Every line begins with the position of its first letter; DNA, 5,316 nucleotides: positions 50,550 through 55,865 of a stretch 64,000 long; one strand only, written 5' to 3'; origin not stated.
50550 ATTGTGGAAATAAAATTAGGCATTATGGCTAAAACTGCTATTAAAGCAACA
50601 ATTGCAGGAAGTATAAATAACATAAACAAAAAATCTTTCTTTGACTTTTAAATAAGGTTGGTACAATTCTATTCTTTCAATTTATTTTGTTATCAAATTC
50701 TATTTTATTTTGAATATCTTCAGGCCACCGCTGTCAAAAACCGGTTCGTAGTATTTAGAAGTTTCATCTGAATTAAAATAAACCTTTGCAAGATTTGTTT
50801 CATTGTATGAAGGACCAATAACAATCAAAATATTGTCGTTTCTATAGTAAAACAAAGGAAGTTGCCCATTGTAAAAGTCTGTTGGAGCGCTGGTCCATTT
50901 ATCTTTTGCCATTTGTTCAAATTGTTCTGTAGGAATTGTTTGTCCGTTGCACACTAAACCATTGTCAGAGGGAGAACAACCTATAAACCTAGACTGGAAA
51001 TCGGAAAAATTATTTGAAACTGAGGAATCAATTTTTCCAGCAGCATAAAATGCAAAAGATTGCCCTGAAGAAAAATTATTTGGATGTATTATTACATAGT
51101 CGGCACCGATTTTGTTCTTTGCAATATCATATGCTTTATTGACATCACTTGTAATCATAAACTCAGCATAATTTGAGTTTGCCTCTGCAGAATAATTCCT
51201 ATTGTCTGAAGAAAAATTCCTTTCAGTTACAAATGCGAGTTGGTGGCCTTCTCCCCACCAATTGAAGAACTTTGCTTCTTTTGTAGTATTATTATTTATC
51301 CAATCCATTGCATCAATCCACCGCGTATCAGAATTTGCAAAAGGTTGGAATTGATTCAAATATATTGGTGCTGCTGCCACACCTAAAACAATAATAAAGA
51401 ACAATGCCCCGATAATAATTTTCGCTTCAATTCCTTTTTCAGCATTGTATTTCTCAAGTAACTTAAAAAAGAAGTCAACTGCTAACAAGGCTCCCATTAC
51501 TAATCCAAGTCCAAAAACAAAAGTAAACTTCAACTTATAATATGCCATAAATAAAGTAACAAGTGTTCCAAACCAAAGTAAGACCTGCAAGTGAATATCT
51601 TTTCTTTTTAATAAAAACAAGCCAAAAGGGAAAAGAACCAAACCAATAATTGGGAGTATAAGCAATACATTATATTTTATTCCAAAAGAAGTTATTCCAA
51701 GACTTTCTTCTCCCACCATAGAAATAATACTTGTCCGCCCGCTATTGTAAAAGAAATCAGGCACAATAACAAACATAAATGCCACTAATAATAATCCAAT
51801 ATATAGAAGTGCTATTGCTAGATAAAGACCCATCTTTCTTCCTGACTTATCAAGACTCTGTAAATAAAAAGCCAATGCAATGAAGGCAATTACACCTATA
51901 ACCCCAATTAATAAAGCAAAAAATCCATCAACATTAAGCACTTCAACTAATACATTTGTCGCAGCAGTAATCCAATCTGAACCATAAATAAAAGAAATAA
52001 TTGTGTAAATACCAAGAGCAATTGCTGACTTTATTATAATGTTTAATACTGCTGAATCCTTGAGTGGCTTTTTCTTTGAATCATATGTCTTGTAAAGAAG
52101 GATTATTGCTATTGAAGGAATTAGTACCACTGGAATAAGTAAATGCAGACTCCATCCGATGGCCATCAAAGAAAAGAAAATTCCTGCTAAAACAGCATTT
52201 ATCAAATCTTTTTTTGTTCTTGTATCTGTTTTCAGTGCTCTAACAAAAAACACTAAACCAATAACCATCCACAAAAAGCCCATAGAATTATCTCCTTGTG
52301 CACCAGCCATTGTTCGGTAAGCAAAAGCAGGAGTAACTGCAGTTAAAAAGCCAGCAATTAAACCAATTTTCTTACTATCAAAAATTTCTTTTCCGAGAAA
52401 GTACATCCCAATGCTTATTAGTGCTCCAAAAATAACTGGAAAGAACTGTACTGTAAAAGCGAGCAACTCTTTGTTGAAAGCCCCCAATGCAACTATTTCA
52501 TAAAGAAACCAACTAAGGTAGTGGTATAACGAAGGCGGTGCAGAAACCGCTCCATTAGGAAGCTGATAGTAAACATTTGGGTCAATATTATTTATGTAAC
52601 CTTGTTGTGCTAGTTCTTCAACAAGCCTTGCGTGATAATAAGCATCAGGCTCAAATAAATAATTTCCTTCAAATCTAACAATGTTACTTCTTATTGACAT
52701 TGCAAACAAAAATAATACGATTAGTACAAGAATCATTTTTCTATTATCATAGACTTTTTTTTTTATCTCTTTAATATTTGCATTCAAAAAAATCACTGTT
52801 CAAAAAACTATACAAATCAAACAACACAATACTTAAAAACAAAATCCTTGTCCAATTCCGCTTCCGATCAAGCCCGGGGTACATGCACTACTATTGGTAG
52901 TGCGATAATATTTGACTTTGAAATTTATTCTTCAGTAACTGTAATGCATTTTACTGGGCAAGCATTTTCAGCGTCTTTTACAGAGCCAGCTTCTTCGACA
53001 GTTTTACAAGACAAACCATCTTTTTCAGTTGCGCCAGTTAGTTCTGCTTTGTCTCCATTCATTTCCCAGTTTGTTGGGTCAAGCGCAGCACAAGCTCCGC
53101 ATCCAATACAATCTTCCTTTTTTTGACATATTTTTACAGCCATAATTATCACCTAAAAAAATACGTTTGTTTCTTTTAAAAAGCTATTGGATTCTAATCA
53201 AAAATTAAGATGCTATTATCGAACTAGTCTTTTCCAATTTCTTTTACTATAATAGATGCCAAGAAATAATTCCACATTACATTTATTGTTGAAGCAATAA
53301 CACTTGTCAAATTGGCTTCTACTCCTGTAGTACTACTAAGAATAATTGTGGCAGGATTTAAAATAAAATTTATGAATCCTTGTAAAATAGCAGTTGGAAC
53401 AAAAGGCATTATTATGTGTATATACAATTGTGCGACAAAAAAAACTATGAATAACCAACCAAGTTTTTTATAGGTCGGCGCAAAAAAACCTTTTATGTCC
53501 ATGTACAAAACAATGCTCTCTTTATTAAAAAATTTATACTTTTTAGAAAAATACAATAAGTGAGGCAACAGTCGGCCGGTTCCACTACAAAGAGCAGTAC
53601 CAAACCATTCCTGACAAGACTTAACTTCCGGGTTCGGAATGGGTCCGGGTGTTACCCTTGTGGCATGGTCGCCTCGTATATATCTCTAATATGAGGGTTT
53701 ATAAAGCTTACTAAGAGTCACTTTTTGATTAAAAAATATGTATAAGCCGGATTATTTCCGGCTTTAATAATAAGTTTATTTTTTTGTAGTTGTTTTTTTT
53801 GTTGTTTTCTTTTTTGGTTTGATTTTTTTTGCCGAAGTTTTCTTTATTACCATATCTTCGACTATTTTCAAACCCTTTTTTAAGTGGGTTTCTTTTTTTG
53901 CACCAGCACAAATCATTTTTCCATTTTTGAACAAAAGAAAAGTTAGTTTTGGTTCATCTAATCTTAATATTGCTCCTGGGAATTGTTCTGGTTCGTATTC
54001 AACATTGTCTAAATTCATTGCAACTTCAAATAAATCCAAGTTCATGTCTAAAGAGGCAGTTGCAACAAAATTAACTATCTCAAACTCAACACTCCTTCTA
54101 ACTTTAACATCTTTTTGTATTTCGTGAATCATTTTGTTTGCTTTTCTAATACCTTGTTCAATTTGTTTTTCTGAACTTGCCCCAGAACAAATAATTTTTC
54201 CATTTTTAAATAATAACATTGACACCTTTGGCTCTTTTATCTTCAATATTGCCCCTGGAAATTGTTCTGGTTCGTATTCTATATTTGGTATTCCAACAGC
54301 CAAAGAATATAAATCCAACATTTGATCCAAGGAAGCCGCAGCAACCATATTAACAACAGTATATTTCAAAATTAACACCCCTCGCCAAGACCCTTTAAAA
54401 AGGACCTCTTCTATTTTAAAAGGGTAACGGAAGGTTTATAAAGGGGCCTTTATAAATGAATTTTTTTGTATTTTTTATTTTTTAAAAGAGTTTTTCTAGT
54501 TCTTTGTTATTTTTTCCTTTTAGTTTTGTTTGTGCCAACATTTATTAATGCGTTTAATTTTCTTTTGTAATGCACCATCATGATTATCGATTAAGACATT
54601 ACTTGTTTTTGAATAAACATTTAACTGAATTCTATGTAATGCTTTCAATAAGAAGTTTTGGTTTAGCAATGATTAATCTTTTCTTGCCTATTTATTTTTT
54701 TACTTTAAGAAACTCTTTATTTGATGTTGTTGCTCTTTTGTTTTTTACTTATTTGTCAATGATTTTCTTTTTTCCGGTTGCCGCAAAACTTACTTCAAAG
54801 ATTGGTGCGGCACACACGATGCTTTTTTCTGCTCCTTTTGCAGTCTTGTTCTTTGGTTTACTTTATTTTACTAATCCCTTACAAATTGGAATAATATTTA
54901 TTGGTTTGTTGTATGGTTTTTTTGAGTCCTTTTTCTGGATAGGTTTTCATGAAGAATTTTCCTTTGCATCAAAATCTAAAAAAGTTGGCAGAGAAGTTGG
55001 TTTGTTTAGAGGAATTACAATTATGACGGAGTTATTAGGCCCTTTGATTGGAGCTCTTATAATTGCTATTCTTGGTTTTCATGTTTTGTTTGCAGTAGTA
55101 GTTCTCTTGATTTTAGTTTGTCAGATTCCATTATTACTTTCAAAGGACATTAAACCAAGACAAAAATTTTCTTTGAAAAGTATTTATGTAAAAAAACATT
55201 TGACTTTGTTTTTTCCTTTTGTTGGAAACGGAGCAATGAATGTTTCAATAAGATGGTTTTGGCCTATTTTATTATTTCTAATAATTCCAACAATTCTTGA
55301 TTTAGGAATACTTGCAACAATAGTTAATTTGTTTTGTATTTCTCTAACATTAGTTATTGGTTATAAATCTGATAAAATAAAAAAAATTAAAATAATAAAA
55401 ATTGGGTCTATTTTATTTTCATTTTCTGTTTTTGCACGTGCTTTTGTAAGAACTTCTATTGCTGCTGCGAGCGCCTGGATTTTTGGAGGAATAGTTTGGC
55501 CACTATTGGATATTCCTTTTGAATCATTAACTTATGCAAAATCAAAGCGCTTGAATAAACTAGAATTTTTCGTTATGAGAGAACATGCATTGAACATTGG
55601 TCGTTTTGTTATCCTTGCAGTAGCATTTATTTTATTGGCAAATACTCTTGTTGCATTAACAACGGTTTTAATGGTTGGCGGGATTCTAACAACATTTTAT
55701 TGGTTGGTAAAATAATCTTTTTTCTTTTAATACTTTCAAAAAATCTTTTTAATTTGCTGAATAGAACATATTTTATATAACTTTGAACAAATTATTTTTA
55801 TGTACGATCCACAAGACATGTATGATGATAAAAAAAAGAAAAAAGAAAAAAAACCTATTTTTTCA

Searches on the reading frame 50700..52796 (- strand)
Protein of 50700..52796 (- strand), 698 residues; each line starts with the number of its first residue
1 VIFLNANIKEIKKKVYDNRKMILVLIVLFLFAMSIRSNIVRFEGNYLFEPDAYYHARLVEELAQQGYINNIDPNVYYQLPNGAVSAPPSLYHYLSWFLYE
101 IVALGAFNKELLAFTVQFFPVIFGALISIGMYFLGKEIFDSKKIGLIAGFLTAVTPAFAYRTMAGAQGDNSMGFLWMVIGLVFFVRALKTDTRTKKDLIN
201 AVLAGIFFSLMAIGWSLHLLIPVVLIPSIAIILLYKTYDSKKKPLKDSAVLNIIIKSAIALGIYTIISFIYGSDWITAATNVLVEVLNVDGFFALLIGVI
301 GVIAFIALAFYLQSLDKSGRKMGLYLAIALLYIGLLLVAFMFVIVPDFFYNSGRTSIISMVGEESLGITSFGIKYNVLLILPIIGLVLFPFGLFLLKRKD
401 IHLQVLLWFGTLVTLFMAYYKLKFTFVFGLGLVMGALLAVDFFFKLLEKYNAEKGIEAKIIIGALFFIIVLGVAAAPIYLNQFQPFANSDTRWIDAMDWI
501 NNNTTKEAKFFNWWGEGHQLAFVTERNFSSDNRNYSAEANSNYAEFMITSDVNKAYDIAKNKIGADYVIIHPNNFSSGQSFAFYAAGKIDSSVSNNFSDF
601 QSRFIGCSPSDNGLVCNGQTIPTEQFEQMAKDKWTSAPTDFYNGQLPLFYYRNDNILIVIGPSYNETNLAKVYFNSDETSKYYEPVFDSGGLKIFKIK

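Call 12: search_protein_families(library=pfam, proteins=[window:50700-52796:-], max_evalue=0.0001)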
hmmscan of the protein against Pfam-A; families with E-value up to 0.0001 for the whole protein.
window:50700-52796:- (698 aa): 1 family
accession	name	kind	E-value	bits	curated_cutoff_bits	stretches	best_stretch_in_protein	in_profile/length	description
PF02516.20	STT3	-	3.4e-19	70.1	24.5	1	45-359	27-313/405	Oligosaccharyl transferase STT3, N-terminal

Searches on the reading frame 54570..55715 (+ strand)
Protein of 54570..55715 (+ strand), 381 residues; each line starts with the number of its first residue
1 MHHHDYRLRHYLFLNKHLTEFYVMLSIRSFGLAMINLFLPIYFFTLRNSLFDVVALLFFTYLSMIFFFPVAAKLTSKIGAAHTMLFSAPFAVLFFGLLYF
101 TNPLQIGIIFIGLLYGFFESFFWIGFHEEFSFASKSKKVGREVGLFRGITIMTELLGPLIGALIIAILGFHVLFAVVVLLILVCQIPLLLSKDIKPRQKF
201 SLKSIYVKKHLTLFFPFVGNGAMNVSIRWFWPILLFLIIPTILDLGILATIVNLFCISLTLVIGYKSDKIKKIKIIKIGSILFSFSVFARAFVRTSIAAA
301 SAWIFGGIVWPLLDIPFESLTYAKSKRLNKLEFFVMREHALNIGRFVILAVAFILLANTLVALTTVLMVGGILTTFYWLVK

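Call 13: search_protein_families(library=pfam, proteins=[window:54570-55715:+], max_evalue=0.0001)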
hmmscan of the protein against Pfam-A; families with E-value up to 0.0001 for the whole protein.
window:54570-55715:+ (381 aa): 1 family
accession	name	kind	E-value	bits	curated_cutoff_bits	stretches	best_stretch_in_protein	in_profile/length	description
PF07690.21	MFS_1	-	5.9e-16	58.7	33.4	1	24-310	4-308/347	Major Facilitator Superfamily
